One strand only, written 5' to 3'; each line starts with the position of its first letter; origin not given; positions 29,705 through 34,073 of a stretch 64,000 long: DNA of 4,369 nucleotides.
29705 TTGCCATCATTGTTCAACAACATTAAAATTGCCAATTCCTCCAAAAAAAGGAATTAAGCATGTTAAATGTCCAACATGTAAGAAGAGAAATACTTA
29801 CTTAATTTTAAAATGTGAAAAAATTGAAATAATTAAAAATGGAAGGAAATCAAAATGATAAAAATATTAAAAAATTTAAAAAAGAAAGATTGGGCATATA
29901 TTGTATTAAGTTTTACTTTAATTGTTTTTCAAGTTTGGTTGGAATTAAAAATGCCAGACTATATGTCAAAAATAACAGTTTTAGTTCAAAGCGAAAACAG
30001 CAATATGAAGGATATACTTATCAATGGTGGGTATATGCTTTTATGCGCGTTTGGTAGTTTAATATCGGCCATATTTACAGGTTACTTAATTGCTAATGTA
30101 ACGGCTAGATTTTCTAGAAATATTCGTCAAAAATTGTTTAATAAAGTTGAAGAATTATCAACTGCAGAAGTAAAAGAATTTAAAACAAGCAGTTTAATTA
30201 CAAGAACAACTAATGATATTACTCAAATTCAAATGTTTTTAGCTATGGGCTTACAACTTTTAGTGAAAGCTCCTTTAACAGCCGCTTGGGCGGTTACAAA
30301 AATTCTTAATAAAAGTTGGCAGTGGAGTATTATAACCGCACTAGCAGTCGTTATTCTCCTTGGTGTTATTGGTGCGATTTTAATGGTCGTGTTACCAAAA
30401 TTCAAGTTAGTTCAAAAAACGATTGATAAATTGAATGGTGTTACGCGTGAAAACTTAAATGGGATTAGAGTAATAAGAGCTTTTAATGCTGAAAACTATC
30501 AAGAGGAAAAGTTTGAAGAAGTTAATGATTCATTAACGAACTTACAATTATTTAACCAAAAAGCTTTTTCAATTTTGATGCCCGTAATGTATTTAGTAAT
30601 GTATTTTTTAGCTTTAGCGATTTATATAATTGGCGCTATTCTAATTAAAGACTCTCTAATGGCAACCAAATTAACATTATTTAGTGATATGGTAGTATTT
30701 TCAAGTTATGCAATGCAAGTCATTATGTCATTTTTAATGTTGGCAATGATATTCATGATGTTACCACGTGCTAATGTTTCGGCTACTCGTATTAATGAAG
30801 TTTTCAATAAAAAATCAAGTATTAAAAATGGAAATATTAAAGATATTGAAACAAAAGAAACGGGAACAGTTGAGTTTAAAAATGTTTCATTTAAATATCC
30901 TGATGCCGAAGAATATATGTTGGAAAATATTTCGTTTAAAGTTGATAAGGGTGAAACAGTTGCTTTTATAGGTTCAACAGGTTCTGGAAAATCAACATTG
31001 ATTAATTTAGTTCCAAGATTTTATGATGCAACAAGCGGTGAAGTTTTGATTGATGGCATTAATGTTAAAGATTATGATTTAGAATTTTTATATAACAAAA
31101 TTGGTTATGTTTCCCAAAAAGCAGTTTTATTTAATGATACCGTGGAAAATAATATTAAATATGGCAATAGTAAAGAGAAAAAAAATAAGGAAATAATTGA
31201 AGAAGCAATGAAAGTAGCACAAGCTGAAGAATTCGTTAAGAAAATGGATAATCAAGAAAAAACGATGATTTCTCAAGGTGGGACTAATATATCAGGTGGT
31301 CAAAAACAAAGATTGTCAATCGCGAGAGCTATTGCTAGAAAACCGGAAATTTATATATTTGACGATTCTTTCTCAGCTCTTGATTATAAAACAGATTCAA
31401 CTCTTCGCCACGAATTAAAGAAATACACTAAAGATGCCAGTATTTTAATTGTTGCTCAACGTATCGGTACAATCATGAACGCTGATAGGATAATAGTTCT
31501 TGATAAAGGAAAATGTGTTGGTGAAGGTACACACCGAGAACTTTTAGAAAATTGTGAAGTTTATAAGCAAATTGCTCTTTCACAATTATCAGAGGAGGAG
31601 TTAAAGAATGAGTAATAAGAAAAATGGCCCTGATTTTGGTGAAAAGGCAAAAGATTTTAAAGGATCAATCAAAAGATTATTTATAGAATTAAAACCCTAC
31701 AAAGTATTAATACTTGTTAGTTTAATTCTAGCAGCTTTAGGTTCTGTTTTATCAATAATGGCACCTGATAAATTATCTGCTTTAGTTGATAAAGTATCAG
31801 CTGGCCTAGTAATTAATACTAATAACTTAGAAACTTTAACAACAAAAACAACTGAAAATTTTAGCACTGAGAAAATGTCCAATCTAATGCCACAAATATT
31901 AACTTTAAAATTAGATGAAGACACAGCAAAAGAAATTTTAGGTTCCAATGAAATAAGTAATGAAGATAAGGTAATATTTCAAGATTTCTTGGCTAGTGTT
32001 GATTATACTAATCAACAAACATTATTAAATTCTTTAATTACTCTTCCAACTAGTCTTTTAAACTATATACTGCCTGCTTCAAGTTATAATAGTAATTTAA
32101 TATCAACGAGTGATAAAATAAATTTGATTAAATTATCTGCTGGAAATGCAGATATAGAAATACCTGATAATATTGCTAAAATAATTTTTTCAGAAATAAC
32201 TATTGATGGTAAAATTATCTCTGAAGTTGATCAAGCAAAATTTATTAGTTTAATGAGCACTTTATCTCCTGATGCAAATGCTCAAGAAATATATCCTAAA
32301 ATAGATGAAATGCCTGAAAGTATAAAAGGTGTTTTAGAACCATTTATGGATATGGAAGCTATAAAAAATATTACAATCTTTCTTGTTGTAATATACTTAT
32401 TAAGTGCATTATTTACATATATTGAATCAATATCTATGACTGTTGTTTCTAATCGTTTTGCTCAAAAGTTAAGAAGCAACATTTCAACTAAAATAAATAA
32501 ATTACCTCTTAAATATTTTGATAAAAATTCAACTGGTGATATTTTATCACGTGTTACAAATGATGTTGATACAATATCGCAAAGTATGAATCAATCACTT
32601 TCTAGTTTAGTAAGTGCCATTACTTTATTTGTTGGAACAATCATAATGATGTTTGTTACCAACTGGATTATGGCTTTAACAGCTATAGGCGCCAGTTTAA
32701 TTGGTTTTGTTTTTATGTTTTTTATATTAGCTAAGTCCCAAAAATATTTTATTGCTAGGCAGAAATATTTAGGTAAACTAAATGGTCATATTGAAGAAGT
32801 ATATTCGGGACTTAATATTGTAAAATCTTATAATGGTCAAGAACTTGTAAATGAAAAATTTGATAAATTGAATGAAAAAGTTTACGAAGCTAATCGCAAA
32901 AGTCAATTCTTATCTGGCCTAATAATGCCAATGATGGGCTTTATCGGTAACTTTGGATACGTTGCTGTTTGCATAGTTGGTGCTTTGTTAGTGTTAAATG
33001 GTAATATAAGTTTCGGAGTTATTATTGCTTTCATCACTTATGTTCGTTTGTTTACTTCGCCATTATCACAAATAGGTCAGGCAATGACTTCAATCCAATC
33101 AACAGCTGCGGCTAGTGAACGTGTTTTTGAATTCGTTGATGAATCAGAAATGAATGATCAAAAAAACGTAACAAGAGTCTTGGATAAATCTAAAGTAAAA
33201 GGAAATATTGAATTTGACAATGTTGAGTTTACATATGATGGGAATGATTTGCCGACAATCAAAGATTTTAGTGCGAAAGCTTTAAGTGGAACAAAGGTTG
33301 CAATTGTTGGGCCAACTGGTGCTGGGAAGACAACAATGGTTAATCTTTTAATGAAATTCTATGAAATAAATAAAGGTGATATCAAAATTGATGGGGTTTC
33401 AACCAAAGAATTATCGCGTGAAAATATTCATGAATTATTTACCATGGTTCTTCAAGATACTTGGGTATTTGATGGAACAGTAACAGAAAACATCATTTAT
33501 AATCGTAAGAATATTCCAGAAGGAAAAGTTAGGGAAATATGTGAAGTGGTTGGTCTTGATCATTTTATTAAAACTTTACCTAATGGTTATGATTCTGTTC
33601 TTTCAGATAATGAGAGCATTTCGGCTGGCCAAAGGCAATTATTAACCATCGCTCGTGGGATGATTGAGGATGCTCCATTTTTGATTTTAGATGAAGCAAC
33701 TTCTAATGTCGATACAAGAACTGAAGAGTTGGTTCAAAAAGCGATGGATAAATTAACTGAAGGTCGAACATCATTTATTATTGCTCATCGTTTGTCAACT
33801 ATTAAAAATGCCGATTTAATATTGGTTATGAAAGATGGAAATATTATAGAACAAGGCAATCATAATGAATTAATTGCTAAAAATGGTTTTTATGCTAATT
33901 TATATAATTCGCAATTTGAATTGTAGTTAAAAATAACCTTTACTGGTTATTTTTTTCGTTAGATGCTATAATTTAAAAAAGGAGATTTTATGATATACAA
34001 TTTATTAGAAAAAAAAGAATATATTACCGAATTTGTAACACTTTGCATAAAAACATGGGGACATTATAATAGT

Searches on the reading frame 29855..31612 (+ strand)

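Call 31: search_protein_families(library=pfam, proteins=[window:29855-31612:+], max_evalue=0.001)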
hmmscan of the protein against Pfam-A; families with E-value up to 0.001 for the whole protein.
window:29855-31612:+ (586 aa): 4 families
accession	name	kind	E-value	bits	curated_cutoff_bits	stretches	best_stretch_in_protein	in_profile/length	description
PF00005.33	ABC_tran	-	9.5e-33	114.1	25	1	356-506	1-136/137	ABC transporter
PF00664.28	ABC_membrane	-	1.5e-32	113.8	28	1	17-293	2-274/274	ABC transporter transmembrane region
PF02463.25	SMC_N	-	1.6e-05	24.9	40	1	371-549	29-211/220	RecF/RecN/SMC N terminal domain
PF03193.22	RsgA_GTPase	-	4.8e-05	23.7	30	1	302-386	45-126/174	RsgA GTPase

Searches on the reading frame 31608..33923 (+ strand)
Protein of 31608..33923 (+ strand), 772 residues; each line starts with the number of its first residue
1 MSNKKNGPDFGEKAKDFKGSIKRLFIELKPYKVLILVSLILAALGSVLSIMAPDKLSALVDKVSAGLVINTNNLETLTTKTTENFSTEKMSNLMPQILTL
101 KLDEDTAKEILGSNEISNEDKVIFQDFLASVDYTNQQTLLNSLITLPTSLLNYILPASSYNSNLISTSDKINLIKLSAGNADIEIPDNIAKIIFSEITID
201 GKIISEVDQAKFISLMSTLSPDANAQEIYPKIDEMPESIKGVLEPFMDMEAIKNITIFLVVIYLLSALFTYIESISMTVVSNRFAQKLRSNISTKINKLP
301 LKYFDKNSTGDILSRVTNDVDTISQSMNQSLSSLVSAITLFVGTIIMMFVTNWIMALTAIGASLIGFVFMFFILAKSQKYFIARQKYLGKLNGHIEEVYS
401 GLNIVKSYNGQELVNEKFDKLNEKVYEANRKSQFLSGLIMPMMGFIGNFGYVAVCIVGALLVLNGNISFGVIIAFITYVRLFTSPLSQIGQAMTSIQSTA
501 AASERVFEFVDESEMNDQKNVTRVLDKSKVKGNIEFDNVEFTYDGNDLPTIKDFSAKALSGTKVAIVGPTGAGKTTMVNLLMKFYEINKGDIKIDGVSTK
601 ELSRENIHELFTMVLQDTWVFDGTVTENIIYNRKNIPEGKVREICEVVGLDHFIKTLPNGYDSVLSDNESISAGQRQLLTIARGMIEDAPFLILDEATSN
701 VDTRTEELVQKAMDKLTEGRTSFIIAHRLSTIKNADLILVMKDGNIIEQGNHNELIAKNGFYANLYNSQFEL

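Call 31: search_protein_families(library=pfam, proteins=[window:31608-33923:+], max_evalue=0.001)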
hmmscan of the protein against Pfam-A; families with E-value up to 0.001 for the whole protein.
window:31608-33923:+ (772 aa): 4 families
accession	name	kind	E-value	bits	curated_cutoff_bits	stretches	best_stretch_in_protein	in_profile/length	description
PF00664.28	ABC_membrane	-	5.7e-56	190.6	28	1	238-486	37-274/274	ABC transporter transmembrane region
PF00005.33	ABC_tran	-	1e-23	84.9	25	1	552-699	2-137/137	ABC transporter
PF02463.25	SMC_N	-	2.3e-06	27.7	40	1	496-741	99-211/220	RecF/RecN/SMC N terminal domain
PF06472.20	ABC_membrane_2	-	0.00082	19.3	24.4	0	262-454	60-264/269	ABC transporter transmembrane region 2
